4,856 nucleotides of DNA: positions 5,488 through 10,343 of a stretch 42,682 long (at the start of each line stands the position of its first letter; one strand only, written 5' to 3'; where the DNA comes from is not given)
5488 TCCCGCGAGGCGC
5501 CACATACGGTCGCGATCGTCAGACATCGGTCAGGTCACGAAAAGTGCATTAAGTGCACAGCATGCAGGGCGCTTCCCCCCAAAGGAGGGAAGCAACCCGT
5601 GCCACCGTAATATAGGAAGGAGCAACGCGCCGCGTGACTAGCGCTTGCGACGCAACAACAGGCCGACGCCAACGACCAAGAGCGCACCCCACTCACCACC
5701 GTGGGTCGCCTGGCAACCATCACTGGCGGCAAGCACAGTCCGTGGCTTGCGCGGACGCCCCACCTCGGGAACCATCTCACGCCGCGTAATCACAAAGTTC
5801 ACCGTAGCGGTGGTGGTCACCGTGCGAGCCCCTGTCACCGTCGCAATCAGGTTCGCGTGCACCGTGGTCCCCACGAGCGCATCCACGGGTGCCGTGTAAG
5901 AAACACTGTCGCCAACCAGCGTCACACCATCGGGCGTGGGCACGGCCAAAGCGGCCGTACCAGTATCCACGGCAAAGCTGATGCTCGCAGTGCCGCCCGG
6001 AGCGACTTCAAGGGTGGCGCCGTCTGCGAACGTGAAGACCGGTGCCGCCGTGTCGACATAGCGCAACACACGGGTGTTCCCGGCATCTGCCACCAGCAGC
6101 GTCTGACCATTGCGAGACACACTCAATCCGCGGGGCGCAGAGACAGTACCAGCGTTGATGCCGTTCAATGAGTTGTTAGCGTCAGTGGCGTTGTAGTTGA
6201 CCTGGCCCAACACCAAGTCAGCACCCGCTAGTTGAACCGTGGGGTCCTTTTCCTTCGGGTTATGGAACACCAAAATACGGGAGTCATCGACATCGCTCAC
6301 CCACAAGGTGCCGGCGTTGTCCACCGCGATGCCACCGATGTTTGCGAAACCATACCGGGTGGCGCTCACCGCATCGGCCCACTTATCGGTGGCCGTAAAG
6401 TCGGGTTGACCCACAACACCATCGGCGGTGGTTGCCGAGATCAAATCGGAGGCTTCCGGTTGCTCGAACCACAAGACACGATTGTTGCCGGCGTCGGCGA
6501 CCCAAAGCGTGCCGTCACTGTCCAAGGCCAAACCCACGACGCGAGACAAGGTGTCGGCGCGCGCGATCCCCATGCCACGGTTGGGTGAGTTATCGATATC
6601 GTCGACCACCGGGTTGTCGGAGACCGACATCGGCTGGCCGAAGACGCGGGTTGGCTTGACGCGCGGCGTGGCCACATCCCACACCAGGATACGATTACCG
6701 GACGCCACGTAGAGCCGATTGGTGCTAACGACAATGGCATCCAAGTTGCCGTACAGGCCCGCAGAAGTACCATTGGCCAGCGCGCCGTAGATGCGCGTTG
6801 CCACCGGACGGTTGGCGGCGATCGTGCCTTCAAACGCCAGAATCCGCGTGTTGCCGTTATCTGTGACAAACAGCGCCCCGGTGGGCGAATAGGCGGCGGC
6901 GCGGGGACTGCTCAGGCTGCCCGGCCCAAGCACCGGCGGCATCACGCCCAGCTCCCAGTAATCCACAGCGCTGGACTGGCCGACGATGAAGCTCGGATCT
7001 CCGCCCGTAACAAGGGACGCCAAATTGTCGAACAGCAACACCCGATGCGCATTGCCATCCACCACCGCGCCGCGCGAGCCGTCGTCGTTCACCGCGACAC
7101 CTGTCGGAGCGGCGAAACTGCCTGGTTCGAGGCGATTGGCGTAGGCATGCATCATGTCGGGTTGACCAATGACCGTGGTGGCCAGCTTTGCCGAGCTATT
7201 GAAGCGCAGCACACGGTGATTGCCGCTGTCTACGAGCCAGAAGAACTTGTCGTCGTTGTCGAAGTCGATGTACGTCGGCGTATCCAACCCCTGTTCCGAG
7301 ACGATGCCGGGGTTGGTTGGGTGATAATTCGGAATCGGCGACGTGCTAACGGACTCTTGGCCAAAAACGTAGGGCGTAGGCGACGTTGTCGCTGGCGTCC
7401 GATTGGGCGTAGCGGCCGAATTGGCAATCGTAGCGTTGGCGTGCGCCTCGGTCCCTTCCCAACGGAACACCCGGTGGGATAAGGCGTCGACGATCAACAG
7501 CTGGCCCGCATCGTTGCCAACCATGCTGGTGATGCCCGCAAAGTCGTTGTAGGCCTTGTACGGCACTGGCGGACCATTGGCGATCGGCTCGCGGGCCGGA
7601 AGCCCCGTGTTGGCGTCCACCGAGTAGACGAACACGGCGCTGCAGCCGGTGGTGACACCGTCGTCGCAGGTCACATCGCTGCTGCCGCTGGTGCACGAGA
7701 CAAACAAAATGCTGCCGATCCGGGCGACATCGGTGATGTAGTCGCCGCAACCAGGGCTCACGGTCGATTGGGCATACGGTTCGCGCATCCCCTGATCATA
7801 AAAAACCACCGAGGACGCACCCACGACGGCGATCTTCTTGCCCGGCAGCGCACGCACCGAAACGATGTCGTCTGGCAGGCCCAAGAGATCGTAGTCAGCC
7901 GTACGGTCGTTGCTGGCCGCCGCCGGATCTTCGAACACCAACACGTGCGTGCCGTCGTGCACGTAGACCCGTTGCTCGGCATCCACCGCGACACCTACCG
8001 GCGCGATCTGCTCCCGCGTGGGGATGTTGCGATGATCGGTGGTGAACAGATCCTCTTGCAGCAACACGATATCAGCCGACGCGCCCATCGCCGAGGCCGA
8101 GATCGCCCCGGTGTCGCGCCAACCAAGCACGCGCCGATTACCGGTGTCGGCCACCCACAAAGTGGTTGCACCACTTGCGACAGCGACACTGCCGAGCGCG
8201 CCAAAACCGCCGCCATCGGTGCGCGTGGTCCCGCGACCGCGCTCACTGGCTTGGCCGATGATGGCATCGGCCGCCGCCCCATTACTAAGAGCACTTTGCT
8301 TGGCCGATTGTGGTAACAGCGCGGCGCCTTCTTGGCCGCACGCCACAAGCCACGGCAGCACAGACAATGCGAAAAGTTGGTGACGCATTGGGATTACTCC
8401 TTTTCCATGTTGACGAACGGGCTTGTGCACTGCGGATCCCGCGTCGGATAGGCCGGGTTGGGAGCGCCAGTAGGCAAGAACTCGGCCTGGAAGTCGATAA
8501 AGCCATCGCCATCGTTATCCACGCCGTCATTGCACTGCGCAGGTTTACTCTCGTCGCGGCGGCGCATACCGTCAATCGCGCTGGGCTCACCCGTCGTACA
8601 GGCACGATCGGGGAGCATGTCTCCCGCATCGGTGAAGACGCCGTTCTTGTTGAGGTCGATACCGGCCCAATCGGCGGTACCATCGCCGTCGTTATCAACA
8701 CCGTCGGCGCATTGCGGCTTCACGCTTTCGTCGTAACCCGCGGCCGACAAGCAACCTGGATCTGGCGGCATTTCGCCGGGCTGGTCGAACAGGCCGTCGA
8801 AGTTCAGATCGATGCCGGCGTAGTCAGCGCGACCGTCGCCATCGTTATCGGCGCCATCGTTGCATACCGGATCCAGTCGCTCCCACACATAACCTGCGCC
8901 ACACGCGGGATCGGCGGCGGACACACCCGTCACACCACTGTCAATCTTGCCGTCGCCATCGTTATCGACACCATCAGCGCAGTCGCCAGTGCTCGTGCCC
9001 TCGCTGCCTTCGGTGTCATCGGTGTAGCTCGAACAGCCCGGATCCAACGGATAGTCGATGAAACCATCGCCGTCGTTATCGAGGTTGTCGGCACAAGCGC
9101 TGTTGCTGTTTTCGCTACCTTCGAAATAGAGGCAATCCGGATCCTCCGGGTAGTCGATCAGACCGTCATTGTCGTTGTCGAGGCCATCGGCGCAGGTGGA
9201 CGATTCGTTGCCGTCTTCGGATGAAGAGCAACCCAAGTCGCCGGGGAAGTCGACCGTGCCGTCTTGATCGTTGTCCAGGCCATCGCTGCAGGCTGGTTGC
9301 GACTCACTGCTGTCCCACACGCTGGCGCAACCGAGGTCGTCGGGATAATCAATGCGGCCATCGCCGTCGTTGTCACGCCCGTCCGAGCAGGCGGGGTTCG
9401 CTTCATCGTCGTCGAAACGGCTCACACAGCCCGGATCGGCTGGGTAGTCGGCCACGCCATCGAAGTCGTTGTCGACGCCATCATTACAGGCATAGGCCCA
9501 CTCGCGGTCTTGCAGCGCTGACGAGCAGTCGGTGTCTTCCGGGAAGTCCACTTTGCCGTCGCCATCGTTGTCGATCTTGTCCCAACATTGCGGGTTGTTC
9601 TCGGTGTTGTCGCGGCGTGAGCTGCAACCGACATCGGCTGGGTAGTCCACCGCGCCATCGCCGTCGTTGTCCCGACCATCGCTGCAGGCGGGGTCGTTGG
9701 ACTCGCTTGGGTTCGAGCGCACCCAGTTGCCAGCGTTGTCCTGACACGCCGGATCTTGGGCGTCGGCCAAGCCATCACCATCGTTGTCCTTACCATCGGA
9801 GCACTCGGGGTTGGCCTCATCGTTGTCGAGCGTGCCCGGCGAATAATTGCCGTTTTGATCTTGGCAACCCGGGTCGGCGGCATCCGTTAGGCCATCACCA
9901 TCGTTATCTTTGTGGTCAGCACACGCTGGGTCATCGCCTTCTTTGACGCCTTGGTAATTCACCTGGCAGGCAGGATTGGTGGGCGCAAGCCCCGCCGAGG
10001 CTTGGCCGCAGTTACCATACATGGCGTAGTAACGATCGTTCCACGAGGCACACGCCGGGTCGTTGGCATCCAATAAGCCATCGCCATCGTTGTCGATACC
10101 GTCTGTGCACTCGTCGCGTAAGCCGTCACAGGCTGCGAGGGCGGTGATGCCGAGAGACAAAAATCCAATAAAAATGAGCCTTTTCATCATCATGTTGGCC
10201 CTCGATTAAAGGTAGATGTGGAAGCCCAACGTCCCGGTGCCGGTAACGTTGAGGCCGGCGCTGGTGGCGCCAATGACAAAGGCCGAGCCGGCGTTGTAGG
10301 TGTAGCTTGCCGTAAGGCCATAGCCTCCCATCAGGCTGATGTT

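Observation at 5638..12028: Four-gene minus-strand operon of envelope proteins: PEPK-spacer lipoprotein, OM beta-barrel, 14x DNDGDG calcium-repeat lipoprotein, NHL-propeller MYXO-CTERM lipoprotein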

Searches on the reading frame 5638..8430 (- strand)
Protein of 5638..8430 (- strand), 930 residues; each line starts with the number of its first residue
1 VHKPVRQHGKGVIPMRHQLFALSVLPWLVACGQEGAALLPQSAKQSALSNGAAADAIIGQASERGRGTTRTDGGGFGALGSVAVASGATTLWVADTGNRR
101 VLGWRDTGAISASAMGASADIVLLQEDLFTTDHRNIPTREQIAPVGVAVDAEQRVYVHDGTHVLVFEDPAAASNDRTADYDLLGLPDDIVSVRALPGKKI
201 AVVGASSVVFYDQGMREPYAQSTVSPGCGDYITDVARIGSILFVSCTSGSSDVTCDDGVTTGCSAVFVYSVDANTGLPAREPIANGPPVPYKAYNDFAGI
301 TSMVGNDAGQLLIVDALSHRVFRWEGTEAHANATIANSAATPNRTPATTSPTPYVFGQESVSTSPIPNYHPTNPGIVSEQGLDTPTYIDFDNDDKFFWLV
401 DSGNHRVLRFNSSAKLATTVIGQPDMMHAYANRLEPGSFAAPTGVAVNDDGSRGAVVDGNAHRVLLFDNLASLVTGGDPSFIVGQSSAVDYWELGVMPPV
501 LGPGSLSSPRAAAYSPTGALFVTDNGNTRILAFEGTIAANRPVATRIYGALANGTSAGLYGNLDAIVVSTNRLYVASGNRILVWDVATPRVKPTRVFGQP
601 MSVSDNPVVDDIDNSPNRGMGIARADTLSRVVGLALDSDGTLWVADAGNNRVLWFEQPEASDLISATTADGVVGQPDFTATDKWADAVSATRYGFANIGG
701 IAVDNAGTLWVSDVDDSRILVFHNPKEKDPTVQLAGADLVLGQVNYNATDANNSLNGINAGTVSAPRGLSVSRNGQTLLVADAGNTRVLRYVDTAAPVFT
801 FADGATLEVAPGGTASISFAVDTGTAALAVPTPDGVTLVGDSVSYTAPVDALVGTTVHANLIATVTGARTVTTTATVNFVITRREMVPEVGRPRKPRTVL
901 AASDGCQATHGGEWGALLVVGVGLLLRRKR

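Call 3: search_protein_families(library=pfam, proteins=[window:5638-8430:-], max_evalue=0.01)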
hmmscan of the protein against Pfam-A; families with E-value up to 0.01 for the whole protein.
window:5638-8430:- (930 aa): 4 families
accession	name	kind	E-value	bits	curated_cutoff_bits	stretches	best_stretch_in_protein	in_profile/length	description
PF01436.27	NHL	-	1.1e-26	92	20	2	629-655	2-28/28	NHL repeat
PF25021.1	TEN_NHL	-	7.1e-10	38.8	27.1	0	699-788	264-353/357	Teneurin NHL domain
PF08450.18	SGL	-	3e-05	24.2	26.3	0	696-735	182-223/246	SMP-30/Gluconolactonase/LRE-like region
PF07494.17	Reg_prop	-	0.00046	20.5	20.4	0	630-645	6-21/24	Two component regulator propeller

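Call 4: search_protein_families(library=ncbifam, proteins=[window:5638-8430:-], max_evalue=0.01)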
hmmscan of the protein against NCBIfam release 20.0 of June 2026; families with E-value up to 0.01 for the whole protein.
window:5638-8430:- (930 aa): 2 families
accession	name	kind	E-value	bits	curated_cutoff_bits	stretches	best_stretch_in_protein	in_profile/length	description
NF035926.1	scyF_NHL_VPEP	equivalog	1.8e-08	34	350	0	627-741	245-359/376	scytonemin biosynthesis PEP-CTERM protein ScyF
TIGR03901.2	MYXO-CTERM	domain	0.0025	18.2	20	1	905-930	5-33/34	MYXO-CTERM sorting domain-containing protein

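Call 83: search_solved_structures(query=window:5638-8388:-, max_evalue=0.01)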
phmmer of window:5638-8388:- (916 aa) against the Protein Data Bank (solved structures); distinct sequences matched with E-value up to 0.01: 43.
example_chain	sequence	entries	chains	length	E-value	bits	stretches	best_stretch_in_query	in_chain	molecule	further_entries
6i38_A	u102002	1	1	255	2.4e-18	68.9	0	619-642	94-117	nv2Pizza6-AYW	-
6i37_A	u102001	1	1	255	2.6e-18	68.8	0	615-640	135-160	nv1Pizza6-AYW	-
6i3b_A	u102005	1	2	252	2.9e-18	68.6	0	615-640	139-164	cPizza6-AYW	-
6f0q_A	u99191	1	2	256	3.5e-18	68.4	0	615-640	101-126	Pizza6-AYW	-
7zq2_A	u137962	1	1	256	5.6e-18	67.7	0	615-640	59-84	Pizza6-RSH-TSH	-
7zph_A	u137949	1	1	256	6e-18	67.6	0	614-640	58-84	Pizza6-TNK-RSH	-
7zqg_A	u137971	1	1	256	3.4e-17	65.1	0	615-640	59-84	Pizza6-KSH-TSH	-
7zpw_A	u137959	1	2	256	2.6e-16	62.2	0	615-640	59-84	Pizza6-TSK-TSH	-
7zpz_A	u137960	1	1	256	3.6e-16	61.7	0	615-640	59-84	Pizza6-TSR-TSH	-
6f0s_A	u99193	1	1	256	5e-16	61.2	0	615-640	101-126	Pizza6-SYW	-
7zcj_A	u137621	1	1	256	1e-15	60.2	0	615-640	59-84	Pizza6-TNH-TSH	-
6i39_A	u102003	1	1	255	1e-15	60.2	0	615-640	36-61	v31Pizza6-AYW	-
6i3a_A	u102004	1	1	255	1.4e-15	59.8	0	615-640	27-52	v22Pizza6-AYW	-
3wwa_A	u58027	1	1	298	7e-15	57.4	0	616-640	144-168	Pizza7H protein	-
6rej_A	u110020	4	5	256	4.3e-14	54.8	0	615-640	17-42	Pizza6-SH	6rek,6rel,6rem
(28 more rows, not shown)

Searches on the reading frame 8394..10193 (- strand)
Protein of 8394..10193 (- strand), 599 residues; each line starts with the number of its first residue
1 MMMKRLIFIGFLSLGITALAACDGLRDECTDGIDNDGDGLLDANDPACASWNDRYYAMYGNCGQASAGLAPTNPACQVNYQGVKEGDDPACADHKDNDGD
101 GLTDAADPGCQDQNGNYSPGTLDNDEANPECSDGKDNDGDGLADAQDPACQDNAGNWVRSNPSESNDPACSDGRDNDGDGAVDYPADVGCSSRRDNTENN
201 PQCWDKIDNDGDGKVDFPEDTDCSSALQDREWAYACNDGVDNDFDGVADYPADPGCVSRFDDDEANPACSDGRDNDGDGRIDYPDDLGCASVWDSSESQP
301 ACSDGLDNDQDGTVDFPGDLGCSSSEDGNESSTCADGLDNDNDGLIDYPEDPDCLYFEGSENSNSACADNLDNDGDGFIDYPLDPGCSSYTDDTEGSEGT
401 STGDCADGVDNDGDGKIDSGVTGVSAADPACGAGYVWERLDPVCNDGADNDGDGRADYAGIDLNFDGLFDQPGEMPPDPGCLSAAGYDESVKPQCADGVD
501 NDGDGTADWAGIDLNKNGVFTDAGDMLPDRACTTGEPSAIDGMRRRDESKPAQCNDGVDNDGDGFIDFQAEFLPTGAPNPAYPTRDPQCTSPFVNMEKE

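Call 3: search_protein_families(library=pfam, proteins=[window:8394-10193:-], max_evalue=0.01)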
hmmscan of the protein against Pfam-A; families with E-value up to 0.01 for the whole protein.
window:8394-10193:- (599 aa): 0 families

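Call 4: search_protein_families(library=ncbifam, proteins=[window:8394-10193:-], max_evalue=0.01)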
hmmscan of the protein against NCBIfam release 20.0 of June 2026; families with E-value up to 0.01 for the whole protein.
window:8394-10193:- (599 aa): 1 family
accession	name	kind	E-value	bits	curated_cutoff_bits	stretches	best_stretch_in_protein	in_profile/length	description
NF033662.1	acid_disulf_rpt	repeat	8.6e-71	233.3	41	14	28-50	6-28/32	acidic double-disulfide repeat-containing protein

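Call 63: search_solved_structures(query=window:8394-10193:-, max_evalue=1, show_alignments=3)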
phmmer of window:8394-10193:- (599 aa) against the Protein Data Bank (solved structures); distinct sequences matched with E-value up to 1: 161 (the best 60 are shown).
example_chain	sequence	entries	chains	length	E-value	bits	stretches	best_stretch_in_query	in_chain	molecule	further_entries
6ui4_B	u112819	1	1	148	0.0011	21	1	175-284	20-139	Calmodulin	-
7plp_A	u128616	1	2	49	0.0012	20.9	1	88-111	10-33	Teneurin-4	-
1ggz_A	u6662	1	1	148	0.0019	20.3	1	136-249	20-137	CALMODULIN-RELATED PROTEIN NB-1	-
6xu4_A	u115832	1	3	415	0.0066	18.5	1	175-284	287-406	FGCamp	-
1ahr_A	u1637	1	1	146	0.011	17.8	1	175-285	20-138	CALMODULIN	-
9y6s_8M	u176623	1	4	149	0.012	17.6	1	175-285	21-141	Calmodulin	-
2k0j_A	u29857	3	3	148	0.013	17.5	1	175-284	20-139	calmodulin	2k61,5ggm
9e5c_4x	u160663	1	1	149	0.014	17.4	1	175-285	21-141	Calmodulin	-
8aht_A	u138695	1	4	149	0.019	16.9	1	175-283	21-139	Calmodulin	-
6dae_A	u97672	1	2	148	0.024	16.6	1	175-285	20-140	Calmodulin-1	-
1rfj_A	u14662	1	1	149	0.029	16.4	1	175-285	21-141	calmodulin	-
6cmx_A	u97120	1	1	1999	0.029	16.3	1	88-113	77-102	Teneurin-2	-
4aqr_A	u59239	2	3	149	0.031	16.3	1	175-285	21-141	CALMODULIN-7 | CALMODULIN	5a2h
1qs7_A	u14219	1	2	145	0.033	16.2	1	175-284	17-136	CALMODULIN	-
9u9d_A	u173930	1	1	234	0.035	16.1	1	136-282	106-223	Myosin light chain kinase, smooth muscle, deglutamylated form,Green fluorescent protein,Ca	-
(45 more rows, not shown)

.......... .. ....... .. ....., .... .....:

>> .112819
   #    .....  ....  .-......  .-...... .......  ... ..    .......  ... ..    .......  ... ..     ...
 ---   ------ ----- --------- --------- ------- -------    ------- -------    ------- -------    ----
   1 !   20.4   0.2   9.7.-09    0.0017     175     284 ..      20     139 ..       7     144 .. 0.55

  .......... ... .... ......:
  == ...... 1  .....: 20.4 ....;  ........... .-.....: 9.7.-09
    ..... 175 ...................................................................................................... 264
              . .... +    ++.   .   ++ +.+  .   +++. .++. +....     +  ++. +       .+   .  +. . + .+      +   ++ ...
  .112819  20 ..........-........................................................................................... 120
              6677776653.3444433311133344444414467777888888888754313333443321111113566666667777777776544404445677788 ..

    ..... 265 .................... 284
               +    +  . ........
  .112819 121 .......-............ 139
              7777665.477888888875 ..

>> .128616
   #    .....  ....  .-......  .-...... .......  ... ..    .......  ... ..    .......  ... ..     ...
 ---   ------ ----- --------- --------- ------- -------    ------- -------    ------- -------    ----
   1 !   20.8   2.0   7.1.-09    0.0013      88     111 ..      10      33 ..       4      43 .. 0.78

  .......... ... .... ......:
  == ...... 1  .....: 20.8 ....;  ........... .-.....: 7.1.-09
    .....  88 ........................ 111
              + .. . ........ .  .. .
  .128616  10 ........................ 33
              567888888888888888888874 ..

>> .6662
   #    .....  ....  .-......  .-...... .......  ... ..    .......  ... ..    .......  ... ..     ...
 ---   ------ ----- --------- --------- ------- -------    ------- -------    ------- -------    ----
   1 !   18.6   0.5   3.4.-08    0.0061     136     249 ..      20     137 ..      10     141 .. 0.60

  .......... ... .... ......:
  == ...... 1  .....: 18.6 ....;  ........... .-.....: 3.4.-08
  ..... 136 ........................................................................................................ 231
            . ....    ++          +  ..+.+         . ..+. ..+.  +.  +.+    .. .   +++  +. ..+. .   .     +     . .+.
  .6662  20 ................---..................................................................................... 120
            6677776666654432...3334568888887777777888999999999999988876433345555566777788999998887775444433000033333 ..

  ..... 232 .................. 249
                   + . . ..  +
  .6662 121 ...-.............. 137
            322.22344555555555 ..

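Call 64: search_protein_families(library=pfam, proteins=[window:8394-10193:-], max_evalue=10)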
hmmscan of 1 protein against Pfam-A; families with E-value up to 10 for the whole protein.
window:8394-10193:- (599 aa): 2 families
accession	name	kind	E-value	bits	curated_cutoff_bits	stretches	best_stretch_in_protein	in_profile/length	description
PF00974.24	Rhabdo_glycop_FD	-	0.046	14.9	22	0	361-397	33-68/98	Rhabdovirus spike glycoprotein fusion domain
PF00036.39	EF-hand_1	-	0.11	12.5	25.4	2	203-219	5-21/29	EF hand domain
